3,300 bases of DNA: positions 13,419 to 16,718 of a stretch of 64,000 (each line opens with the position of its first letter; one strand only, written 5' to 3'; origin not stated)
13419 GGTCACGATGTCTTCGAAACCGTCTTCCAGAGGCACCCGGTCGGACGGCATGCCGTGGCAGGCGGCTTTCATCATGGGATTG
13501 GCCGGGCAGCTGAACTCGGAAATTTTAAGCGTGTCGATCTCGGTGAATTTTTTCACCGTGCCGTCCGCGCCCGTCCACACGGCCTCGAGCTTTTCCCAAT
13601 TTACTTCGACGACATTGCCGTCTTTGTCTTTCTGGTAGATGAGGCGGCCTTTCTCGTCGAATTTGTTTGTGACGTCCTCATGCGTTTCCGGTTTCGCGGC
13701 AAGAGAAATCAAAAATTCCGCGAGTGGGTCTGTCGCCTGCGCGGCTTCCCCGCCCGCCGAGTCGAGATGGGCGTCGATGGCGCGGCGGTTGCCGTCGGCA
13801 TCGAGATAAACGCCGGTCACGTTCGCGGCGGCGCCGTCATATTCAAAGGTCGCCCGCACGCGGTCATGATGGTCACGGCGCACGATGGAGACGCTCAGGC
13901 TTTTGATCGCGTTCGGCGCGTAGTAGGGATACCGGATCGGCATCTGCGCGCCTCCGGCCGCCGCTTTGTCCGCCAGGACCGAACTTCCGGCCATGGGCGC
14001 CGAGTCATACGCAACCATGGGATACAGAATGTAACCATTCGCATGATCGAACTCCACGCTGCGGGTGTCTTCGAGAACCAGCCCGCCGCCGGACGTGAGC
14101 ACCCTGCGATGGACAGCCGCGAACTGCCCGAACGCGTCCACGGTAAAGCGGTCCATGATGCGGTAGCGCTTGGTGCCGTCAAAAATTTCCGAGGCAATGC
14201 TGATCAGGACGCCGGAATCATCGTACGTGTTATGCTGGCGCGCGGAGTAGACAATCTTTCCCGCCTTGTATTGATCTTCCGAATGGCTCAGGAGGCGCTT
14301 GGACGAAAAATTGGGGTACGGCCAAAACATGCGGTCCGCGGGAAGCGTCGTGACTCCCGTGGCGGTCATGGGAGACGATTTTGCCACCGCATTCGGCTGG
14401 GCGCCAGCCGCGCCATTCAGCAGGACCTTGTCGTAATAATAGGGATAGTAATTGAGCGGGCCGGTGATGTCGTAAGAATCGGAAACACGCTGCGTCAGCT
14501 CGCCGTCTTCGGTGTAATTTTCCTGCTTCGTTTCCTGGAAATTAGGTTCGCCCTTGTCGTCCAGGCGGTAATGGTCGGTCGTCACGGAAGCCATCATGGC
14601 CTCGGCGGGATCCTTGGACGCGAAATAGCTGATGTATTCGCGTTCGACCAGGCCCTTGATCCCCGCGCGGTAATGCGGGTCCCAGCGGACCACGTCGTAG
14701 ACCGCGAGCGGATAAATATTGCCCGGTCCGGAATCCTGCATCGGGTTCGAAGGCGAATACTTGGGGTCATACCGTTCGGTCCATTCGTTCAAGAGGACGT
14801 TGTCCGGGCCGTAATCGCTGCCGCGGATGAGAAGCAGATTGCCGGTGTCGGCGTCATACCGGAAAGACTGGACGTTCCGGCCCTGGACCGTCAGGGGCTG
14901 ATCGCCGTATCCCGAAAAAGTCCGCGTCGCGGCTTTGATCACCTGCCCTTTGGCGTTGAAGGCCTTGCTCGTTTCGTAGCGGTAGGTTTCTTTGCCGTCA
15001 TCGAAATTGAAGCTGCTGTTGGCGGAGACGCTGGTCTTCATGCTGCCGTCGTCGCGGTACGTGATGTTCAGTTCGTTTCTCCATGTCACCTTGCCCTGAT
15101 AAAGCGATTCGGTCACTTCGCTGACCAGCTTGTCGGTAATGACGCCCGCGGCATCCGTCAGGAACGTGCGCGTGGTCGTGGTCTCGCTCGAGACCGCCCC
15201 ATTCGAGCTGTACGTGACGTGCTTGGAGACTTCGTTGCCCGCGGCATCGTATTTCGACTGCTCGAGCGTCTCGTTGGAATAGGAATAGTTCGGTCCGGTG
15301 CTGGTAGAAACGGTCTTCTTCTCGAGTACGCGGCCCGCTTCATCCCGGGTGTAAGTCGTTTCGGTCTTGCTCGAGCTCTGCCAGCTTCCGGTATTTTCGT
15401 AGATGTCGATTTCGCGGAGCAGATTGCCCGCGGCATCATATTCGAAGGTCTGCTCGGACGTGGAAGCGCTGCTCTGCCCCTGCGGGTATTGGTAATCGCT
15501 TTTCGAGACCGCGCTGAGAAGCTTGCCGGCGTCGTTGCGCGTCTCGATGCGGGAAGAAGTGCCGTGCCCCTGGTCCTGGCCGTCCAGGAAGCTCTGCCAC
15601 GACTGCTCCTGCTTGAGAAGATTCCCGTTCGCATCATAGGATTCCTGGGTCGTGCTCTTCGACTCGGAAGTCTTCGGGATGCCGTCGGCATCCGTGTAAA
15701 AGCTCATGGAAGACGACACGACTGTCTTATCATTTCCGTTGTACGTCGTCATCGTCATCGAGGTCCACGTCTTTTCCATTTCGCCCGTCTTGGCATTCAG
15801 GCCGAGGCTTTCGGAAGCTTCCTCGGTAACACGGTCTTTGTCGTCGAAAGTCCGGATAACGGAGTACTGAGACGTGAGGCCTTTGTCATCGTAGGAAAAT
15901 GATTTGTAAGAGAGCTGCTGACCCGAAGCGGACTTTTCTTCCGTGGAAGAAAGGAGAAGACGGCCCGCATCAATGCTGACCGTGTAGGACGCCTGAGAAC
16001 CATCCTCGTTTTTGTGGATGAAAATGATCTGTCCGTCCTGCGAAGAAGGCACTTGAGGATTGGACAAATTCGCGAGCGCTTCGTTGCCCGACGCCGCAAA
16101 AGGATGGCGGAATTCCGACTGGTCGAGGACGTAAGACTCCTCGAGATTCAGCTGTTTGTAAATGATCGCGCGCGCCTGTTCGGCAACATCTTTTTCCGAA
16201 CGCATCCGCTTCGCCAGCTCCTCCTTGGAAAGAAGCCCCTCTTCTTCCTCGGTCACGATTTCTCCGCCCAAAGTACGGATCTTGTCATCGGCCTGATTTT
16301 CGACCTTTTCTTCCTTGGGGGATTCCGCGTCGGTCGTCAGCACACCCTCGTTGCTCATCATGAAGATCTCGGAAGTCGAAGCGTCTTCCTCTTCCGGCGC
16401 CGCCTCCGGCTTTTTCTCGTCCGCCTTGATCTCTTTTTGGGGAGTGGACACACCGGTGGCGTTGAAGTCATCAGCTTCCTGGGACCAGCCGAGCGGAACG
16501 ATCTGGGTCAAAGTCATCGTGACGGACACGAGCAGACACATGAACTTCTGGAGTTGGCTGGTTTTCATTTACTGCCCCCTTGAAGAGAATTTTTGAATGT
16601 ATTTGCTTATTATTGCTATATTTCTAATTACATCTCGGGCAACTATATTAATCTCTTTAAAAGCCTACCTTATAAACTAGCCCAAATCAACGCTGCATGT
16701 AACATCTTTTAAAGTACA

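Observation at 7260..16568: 9.3-kb single gene: 3102-aa secreted YD-repeat / dockerin-like giant protein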

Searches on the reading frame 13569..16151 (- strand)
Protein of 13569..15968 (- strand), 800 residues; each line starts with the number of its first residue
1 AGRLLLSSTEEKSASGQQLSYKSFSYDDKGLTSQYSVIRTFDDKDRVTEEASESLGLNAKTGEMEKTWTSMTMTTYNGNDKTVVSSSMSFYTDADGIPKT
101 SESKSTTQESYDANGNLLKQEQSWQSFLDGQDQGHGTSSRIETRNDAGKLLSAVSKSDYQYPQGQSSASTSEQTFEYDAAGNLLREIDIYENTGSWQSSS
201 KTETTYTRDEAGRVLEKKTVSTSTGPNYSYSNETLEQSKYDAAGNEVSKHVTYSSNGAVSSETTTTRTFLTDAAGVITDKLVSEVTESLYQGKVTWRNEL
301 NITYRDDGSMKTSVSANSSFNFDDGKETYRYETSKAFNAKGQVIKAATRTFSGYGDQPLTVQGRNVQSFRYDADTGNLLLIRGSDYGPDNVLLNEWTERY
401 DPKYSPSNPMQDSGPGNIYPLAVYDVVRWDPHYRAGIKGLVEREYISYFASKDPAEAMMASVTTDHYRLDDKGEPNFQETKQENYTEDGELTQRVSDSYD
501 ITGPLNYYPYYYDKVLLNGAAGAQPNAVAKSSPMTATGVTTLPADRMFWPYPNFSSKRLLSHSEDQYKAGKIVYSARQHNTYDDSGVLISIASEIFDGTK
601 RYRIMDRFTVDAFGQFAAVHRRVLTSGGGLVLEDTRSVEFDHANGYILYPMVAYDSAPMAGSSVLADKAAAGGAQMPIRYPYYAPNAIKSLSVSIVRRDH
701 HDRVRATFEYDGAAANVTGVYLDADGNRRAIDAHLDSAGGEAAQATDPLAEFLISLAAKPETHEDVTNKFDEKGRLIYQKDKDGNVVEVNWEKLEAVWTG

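Call 20: find_homologous_proteins(query=window:13569-15968:-, max_evalue=0.01)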
Query window:13569-15968:-: 8000 candidates shared short words with the query, none scored E <= 0.01.

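Call 96: predict_structure(alignment_id=A6)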
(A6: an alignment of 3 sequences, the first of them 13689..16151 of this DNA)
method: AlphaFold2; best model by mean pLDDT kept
length: 821 residues; sequences in the alignment: 3
mean_pLDDT: 61.2   pTM: 0.42
mean pLDDT of the five models: 61.2, 60.0, 57.2, 55.3, 50.9
residues with pLDDT >= 90: 118; 70-90: 206; 50-70: 226; < 50: 271
segments of 3 or more residues with pLDDT < 50: 1-40, 396-415, 417-487, 493-499, 511-519, 564-617, 700-746, 800-808, 818-821
pLDDT, mean of each block of 10 residues (from residue 1): 25 31 29 33 69 74 65 87 80 85 89 84 78 90 91 72 90 86 86 81 89 91 73 92 92 81 94 91 86 94 89 87 88 79 83 70 64 52 55 48 41 43 32 31 39 44 36 32 48 44 55 44 61 63 62 66 42 24 22 21 23 40 61 66 60 69 69 56 67 62 31 23 22 27 46 62 67 67 73 60 44 48 32
secondary structure, 60 per line:
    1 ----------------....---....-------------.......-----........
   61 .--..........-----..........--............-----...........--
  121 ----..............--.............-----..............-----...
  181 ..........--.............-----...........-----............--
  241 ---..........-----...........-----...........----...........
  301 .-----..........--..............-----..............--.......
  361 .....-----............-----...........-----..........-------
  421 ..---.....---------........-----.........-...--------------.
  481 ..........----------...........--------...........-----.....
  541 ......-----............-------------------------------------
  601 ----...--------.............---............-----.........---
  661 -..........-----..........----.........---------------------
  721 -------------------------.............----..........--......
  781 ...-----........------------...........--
elements in order (helices of 4 or more, strands of 3 or more residues): H17-20 H24-27 E41-47 E53-61 E64-73 E79-88 E91-102 E108-118 E125-138 E141-153 E159-172 E178-190 E193-205 E211-221 E227-238 E244-253 E259-269 E275-285 E290-301 E307-316 E319-332 E338-351 E354-365 E371-382 E388-398 E404-413 E426-430 E440-447 E453-461 E480-490 E501-511 E520-530 E536-546 E552-563 E616-628 E632-643 E649-657 E662-671 E677-686 E691-699 E749-758 E763-772 E775-783 E789-796 H809-819

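Call 121: fold_search(model_id=the predicted structure, library=pdb)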
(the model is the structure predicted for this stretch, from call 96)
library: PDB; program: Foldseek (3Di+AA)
matches with E <= 10: 865; with E <= 0.001: 14
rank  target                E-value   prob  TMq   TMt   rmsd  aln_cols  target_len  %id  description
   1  8qja_D                1.7e-15  1.00  0.10  0.08  35.8      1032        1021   10  T6SS-linked Rhs repeat protein - Advenella mimigardefordensis VgrG-Rhs core (released 2024-09-25)
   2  8qjb_A                4.8e-14  1.00  0.11  0.09  39.5       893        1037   11  T6SS-linked Rhs repeat protein - Salmonella bongori Rhs-core domain extended N-terminus (released 2024-09-25)
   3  8h1r_A                1.3e-05  0.99  0.13  0.14  32.5       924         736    8  Crystal structure of LptDE-YifL complex (released 2023-10-25)
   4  8h1s_A                2.0e-05  1.00  0.17  0.17  30.8       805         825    9  Crystal structure of apo-LptDE complex (released 2023-10-11)
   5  8h1r_D                7.8e-05  0.94  0.13  0.13  33.0       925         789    8  Crystal structure of LptDE-YifL complex (released 2023-10-25)
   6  8h1s_C                9.4e-05  0.75  0.11  0.10  33.1       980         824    8  Crystal structure of apo-LptDE complex (released 2023-10-11)
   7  9i92_A                2.4e-04  0.84  0.11  0.14  29.6       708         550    8  Cryo-EM structure of Shigella flexneri LptDE bound by a Bicyclic peptide molecule (Compound 1) (released 2025-10-15)
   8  4q35_A                3.6e-04  0.91  0.14  0.15  28.8       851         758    8  Structure of a membrane protein (released 2014-06-25)
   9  5iva_A                3.9e-04  0.96  0.15  0.20  29.9       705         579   10  The LPS Transporter LptDE from Pseudomonas aeruginosa, core complex (released 2016-05-18)
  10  4n4r_A                5.6e-04  0.90  0.12  0.17  26.8       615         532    8  Structure basis of lipopolysaccharide biogenesis (released 2014-06-25)
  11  9i95_A                7.7e-04  0.95  0.14  0.19  28.6       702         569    8  Cryo-EM structure of Shigella flexneri LptDE bound by a Bicyclic peptide molecule (Compound 4) (released 2025-10-15)
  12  9i93_A                8.1e-04  0.97  0.15  0.20  28.2       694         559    8  Cryo-EM structure of Shigella flexneri LptDE bound by a Bicyclic peptide molecule (Compound 2) (released 2025-10-15)
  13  5ixm_G                8.1e-04  0.92  0.14  0.19  25.1       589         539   10  The LPS Transporter LptDE from Yersinia pestis, core complex (released 2016-05-18)
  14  4n4r_C                9.3e-04  0.87  0.12  0.17  25.8       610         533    8  Structure basis of lipopolysaccharide biogenesis (released 2014-06-25)
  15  4ghb_A                1.1e-03  0.97  0.09  0.21  21.0       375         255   10  Crystal structure of a porin-like protein (BACUNI_01323) from Bacteroides uniformis ATCC 8492 at 2.32 A resolution (released 2012-08-29)
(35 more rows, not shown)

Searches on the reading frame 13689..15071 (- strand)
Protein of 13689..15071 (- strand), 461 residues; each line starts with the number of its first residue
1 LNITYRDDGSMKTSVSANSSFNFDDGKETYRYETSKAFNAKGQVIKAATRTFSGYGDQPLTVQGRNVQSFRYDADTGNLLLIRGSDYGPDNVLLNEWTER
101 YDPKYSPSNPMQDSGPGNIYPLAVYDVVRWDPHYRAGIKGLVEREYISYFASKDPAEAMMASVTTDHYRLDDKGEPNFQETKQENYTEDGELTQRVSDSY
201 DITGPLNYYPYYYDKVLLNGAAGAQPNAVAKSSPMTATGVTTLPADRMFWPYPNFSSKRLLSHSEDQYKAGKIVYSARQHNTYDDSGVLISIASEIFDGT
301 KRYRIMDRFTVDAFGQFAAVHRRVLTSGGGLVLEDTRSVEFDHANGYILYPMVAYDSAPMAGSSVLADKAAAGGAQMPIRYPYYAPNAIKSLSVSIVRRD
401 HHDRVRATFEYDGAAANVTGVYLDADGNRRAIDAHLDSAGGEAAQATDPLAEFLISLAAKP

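Call 12: search_protein_families(library=pfam, proteins=[window:13689-15071:-], max_evalue=10)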
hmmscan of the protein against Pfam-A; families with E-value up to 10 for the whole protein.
window:13689-15071:- (461 aa): 1 family
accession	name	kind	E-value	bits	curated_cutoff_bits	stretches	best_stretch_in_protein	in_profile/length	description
PF15513.11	DUF4651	-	0.079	13.4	22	1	328-350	36-58/61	Domain of unknown function (DUF4651)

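Call 26: search_protein_families(library=phrogs, proteins=[window:13689-15071:-], max_evalue=0.1)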
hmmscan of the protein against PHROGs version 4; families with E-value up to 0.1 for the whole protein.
window:13689-15071:- (461 aa): 0 families

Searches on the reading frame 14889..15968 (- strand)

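Call 12: search_protein_families(library=pfam, proteins=[window:14889-15968:-], max_evalue=10)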
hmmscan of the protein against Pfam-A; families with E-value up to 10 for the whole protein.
window:14889-15968:- (360 aa): 2 families
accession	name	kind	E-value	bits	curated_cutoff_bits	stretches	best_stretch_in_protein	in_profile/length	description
PF05593.20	RHS_repeat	-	7.3e-07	29.9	22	2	167-188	12-33/38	RHS Repeat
PF07661.19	MORN_2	-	0.016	15.8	29.6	1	107-121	4-18/22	MORN repeat variant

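Call 26: search_protein_families(library=phrogs, proteins=[window:14889-15968:-], max_evalue=0.1)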
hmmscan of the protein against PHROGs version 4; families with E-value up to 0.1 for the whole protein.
window:14889-15968:- (360 aa): 0 families

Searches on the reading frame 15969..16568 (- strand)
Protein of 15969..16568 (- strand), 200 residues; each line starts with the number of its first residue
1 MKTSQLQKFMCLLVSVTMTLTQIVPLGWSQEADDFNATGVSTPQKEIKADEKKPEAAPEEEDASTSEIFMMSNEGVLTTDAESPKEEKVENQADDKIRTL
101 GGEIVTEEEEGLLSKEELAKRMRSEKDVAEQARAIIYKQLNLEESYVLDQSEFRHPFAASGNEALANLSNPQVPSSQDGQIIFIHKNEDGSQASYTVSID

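Call 12: search_protein_families(library=pfam, proteins=[window:15969-16568:-], max_evalue=10)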
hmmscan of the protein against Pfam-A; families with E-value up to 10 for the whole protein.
window:15969-16568:- (200 aa): 2 families
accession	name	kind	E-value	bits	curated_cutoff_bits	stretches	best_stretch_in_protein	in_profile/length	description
PF15748.10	CCSAP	-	0.14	12.6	27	1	37-161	60-179/260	Centriole, cilia and spindle-associated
PF18218.6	Spa1_C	-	0.35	11.8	26.4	1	86-139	20-75/99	Lantibiotic immunity protein Spa1 C-terminal domain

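Call 26: search_protein_families(library=phrogs, proteins=[window:15969-16568:-], max_evalue=0.1)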
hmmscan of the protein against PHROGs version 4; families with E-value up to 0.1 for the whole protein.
window:15969-16568:- (200 aa): 0 families
